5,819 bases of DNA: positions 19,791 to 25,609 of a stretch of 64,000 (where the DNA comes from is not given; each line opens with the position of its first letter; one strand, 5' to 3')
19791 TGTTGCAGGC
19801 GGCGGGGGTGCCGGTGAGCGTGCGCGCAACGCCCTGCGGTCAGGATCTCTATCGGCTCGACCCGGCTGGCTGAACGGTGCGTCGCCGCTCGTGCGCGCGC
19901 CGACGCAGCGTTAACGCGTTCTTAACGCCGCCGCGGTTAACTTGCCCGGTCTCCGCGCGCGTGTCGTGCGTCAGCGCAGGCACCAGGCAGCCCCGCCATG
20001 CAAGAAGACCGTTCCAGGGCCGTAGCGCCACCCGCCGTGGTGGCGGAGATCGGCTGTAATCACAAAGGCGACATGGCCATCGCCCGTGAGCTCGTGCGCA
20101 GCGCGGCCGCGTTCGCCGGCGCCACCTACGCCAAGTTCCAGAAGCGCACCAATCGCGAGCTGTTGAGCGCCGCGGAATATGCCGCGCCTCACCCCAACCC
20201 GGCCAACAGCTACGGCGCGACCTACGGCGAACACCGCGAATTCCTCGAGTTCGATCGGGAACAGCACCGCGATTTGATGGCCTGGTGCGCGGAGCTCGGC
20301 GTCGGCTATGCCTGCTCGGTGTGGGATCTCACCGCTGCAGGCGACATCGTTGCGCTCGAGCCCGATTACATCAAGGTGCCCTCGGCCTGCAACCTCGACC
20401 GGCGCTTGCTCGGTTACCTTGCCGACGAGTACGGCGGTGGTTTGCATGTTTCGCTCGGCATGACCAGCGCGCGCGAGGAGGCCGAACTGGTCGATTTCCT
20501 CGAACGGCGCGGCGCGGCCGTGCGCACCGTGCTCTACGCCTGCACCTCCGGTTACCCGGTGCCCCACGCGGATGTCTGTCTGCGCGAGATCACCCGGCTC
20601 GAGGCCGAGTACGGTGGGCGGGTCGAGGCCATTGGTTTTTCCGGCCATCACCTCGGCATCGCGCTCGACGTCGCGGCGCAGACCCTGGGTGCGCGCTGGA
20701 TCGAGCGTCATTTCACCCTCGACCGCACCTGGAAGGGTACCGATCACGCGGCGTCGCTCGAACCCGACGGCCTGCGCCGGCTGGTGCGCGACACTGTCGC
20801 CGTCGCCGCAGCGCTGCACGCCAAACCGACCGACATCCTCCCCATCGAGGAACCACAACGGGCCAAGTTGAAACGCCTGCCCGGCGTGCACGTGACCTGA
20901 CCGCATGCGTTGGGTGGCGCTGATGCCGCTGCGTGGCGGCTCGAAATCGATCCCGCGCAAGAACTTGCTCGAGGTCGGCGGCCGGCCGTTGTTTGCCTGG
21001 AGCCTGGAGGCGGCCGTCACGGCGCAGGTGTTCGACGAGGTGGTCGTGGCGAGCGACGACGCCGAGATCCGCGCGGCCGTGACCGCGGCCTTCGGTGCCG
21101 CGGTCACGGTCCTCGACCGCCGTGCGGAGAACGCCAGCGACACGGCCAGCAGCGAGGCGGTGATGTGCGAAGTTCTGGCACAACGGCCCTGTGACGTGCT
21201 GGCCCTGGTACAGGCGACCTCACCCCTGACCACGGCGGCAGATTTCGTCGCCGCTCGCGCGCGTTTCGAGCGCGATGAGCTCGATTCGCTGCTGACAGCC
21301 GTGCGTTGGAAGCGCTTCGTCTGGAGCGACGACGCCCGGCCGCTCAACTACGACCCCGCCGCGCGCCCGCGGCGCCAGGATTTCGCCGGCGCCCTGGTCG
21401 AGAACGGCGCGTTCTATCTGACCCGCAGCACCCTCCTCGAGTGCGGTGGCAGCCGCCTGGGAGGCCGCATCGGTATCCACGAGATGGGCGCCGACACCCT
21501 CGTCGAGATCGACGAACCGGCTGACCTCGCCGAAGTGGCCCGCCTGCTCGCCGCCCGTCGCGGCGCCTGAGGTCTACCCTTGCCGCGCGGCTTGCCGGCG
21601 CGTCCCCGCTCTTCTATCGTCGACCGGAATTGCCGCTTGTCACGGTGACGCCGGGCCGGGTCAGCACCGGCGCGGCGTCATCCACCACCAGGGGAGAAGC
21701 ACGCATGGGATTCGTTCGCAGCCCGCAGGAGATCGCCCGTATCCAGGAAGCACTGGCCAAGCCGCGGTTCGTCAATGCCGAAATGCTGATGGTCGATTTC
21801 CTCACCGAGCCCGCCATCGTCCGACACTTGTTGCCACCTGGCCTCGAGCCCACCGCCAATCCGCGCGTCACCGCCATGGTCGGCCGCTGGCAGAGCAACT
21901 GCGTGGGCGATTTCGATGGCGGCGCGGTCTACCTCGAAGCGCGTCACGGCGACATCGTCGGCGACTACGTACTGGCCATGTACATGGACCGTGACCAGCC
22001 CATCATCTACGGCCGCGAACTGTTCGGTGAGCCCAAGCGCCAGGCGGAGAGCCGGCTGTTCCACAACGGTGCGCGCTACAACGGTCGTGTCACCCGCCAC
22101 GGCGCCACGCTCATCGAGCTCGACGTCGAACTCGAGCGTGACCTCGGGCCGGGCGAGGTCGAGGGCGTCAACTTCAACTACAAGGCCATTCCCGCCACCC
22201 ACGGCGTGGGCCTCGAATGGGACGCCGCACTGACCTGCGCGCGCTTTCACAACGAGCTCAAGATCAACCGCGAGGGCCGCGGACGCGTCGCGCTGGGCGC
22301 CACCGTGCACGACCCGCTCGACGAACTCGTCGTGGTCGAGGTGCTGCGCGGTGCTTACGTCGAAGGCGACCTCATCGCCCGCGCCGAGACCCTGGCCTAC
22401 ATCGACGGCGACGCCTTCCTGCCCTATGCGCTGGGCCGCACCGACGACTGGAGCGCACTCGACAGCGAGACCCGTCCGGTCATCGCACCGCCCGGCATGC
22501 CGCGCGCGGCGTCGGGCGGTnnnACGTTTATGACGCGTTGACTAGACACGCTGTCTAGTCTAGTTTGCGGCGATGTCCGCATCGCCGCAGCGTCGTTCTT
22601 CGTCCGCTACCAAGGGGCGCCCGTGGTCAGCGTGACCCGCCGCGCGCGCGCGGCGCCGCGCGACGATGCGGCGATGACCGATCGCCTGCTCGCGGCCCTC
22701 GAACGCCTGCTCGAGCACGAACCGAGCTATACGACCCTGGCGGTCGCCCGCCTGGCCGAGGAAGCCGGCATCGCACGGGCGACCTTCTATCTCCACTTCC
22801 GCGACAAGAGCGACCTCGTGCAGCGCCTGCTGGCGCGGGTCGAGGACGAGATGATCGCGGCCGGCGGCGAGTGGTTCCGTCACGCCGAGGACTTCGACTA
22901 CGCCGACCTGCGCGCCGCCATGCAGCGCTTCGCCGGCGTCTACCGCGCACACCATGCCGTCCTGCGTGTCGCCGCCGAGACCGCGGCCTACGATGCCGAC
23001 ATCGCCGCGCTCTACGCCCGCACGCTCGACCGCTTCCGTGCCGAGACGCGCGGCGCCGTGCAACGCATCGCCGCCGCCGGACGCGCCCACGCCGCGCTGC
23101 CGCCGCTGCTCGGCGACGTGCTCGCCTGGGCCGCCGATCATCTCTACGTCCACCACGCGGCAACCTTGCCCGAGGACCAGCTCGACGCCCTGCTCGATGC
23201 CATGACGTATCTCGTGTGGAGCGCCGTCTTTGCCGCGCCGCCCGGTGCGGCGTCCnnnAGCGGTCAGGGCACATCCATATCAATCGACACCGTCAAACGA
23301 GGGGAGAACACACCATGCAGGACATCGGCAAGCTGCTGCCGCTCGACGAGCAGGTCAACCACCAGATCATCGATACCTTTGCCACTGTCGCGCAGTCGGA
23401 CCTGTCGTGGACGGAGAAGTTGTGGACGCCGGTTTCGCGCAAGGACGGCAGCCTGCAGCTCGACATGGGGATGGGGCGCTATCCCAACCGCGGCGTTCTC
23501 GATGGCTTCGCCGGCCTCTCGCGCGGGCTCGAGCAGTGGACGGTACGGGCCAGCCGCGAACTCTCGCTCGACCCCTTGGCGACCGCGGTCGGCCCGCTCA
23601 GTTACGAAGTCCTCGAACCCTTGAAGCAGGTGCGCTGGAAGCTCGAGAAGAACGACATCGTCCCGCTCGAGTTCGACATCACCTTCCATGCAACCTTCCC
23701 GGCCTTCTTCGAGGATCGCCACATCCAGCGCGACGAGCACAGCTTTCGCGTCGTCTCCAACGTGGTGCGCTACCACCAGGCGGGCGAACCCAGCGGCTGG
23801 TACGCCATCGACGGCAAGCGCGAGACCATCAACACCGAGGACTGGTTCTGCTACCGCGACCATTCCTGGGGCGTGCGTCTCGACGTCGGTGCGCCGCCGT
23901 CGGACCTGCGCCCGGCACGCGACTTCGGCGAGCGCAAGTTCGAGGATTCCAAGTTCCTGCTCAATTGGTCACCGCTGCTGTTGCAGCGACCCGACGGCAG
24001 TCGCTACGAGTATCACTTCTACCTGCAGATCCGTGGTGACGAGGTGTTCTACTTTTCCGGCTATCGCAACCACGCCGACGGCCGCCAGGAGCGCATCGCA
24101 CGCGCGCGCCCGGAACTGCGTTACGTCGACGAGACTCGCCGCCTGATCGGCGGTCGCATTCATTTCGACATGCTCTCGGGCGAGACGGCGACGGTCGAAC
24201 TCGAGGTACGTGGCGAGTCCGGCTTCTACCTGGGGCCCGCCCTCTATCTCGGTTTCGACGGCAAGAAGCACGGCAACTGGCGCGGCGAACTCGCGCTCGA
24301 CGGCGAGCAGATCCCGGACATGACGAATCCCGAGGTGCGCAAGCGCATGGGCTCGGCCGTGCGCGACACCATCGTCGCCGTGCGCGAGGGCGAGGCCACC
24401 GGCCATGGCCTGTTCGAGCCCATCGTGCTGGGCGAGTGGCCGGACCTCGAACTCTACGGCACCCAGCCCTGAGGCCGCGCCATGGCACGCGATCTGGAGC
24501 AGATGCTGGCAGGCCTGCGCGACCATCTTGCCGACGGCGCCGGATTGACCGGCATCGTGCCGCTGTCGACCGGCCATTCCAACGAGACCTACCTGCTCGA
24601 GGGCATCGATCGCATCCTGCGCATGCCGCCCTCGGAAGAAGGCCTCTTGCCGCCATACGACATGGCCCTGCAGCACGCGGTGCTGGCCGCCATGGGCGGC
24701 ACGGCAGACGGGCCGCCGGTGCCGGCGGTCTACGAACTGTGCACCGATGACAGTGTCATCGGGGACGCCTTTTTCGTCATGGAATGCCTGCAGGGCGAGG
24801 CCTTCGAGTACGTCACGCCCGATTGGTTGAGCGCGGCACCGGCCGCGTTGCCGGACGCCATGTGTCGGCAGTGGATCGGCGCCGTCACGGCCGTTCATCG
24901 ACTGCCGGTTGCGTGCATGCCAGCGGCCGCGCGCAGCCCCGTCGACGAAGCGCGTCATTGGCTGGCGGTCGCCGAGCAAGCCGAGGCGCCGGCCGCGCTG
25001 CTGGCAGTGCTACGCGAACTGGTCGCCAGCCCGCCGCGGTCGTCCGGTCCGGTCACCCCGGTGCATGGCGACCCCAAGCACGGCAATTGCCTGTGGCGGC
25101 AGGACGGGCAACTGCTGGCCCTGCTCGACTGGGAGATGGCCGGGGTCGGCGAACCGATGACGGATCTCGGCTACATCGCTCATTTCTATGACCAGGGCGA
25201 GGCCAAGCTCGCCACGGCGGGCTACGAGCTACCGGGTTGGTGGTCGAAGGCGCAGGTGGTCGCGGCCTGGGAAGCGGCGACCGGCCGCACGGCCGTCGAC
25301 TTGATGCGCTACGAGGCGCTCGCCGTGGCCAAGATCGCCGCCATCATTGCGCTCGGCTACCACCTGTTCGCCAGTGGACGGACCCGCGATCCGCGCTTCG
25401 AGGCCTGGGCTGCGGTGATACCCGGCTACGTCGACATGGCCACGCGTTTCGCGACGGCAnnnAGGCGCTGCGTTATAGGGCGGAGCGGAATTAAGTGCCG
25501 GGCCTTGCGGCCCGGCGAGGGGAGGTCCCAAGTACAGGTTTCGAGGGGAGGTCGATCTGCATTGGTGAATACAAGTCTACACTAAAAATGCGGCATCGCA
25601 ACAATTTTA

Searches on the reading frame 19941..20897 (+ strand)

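Call 33: search_protein_families(library=pfam, proteins=[window:19941-20897:+], max_evalue=0.0001)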
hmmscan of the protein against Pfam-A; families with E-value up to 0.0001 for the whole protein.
window:19941-20897:+ (319 aa): 1 family
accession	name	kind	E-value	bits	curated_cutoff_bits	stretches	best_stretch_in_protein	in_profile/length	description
PF03102.20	NeuB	-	2e-60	204.7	22.1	1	55-293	4-237/241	NeuB family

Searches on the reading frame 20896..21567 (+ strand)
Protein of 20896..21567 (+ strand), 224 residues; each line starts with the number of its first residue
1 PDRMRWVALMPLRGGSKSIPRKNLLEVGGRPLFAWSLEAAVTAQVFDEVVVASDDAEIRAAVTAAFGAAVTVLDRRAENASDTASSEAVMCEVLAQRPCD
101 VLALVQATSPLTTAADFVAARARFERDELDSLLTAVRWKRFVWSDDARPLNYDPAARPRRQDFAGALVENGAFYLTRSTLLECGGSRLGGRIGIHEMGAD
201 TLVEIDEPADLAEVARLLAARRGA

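Call 33: search_protein_families(library=pfam, proteins=[window:20896-21567:+], max_evalue=0.0001)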
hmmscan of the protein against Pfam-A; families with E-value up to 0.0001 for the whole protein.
window:20896-21567:+ (224 aa): 1 family
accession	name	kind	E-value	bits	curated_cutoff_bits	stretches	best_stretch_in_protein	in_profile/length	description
PF02348.25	CTP_transf_3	-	2.6e-20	73.6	22.6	1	8-216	2-204/217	Cytidylyltransferase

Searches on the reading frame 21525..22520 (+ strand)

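Call 33: search_protein_families(library=pfam, proteins=[window:21525-22520:+], max_evalue=0.0001)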
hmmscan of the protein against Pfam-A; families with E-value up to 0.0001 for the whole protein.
window:21525-22520:+ (332 aa): 1 family
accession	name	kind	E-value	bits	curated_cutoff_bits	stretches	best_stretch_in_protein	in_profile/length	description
PF06314.16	ADC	-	4.1e-44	151.3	29.8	1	74-287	11-230/238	Acetoacetate decarboxylase (ADC)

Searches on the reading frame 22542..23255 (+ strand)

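Call 33: search_protein_families(library=pfam, proteins=[window:22542-23255:+], max_evalue=0.0001)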
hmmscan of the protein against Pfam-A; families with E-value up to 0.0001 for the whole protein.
window:22542-23255:+ (238 aa): 1 family
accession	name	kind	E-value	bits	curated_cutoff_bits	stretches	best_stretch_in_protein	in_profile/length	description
PF00440.29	TetR_N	-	1.1e-08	35.1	24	1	50-95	2-46/47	Bacterial regulatory proteins, tetR family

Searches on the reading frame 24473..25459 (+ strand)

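Call 33: search_protein_families(library=pfam, proteins=[window:24473-25459:+], max_evalue=0.0001)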
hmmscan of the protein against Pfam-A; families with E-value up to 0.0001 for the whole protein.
window:24473-25459:+ (329 aa): 1 family
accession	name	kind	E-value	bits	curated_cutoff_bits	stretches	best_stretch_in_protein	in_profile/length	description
PF01636.29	APH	-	3.4e-32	112.6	23.2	1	28-248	2-223/239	Phosphotransferase enzyme family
